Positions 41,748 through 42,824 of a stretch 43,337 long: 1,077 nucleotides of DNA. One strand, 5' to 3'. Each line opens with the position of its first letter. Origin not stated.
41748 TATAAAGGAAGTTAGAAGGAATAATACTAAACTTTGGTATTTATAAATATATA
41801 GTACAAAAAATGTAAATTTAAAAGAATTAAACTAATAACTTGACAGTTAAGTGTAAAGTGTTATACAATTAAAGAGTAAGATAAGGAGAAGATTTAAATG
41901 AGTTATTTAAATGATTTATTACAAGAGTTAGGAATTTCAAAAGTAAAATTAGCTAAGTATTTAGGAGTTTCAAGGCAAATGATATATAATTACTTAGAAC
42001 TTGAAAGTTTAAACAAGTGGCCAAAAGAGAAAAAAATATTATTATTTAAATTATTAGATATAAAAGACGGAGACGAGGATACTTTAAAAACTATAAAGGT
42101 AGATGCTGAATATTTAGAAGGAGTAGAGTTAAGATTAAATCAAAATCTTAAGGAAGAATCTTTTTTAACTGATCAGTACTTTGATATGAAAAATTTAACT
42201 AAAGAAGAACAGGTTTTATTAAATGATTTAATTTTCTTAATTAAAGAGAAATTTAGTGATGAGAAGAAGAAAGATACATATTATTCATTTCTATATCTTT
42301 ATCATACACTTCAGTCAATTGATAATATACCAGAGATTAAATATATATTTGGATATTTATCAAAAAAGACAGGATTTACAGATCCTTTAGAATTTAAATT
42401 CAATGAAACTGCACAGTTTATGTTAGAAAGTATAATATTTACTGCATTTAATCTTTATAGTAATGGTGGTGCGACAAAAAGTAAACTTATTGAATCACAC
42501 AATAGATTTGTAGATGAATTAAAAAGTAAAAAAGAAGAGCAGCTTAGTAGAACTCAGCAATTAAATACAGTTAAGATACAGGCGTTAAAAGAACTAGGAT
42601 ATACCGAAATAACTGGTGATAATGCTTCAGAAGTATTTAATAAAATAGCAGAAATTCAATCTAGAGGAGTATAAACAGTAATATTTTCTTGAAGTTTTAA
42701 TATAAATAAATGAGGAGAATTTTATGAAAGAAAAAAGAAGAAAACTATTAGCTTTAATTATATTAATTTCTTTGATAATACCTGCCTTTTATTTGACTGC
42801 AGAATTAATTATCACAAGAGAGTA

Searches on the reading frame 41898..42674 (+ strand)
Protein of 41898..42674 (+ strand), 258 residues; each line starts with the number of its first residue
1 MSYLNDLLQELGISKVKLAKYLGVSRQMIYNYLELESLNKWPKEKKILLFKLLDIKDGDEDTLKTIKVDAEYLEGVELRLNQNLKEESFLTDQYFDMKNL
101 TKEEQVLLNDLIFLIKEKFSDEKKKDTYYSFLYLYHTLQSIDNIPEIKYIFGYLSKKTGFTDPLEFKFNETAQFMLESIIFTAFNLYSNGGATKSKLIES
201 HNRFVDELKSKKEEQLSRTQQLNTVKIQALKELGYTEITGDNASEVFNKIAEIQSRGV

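Call 19: search_protein_families(library=pfam, proteins=[window:41898-42674:+], max_evalue=0.01)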
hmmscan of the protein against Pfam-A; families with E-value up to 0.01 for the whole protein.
window:41898-42674:+ (258 aa): 5 families
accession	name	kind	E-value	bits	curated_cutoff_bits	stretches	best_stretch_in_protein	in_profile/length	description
PF01381.28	HTH_3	-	0.00015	22.2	23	1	6-33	3-30/55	Helix-turn-helix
PF08279.18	HTH_11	-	0.00047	20.4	25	1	13-34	16-37/55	HTH domain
PF17762.8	HTH_ParB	-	0.0042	17.6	22.6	1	4-40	12-48/102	ParB HTH domain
PF13309.12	HTH_22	-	0.0051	17.2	29.6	0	17-33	46-62/63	HTH domain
PF02796.21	HTH_7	-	0.0087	16.6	23.8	0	10-34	19-43/45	Helix-turn-helix domain of resolvase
